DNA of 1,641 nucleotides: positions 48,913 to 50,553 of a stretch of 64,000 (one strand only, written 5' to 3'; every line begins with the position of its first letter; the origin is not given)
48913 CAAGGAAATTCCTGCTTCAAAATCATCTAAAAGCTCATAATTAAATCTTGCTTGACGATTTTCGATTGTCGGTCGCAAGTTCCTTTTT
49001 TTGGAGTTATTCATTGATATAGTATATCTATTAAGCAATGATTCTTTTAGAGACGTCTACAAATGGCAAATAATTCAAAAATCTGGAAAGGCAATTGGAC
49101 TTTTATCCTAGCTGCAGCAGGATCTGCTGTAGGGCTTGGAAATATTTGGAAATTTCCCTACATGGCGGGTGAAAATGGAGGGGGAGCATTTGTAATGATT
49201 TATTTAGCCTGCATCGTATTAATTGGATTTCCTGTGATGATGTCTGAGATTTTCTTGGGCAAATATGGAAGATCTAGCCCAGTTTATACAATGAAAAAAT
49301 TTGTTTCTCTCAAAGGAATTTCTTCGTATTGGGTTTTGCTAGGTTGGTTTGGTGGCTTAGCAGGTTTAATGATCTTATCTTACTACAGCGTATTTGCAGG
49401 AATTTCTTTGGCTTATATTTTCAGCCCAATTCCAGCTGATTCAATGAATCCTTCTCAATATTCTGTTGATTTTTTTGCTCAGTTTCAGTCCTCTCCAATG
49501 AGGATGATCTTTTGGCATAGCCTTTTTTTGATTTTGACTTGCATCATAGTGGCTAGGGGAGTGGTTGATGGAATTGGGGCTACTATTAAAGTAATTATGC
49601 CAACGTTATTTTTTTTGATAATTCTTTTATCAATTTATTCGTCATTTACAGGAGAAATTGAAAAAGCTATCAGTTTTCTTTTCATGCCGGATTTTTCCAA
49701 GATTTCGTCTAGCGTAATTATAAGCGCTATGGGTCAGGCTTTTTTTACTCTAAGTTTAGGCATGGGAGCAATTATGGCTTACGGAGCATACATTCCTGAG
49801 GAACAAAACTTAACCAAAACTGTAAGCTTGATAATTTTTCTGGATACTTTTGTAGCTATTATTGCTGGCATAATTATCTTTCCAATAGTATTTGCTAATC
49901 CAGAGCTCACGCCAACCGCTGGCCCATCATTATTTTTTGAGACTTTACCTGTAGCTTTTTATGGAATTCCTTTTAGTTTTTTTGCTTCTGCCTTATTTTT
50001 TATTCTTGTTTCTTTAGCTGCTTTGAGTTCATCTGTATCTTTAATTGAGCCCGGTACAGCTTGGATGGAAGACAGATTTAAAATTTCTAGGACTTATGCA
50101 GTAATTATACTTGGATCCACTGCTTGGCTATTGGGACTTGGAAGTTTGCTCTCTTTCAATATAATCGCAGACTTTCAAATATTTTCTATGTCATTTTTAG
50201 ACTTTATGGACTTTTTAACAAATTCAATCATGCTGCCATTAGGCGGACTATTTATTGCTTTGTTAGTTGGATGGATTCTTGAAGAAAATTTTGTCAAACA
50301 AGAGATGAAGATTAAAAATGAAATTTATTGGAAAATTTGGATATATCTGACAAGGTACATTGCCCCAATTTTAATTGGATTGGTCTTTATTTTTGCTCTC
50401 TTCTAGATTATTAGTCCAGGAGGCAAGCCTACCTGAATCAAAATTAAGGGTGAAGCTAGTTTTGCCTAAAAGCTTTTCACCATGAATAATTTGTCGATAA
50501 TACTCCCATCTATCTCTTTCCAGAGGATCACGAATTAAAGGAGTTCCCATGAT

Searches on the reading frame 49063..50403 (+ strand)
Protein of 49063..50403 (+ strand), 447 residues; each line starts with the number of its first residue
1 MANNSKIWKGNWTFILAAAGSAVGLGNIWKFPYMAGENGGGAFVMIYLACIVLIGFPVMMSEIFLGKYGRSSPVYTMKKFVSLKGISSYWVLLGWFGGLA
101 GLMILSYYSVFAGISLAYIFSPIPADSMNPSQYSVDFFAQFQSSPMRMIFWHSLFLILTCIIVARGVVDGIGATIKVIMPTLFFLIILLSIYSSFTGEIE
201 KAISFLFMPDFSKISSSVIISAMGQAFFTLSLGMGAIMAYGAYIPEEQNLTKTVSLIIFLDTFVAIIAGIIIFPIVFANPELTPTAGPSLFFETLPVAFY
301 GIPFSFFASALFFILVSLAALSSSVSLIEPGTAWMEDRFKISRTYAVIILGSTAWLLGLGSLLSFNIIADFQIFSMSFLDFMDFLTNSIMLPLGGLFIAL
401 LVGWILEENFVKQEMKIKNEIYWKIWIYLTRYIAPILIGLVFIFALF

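Call 27: search_protein_families(library=ncbifam, proteins=[window:49063-50403:+])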
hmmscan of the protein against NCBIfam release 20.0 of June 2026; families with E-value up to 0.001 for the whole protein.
window:49063-50403:+ (447 aa): 1 family
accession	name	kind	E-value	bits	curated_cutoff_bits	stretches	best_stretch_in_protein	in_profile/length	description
NF037979.1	Na_transp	subfamily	6.4e-35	120.9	50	1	14-377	7-359/419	sodium-dependent transporter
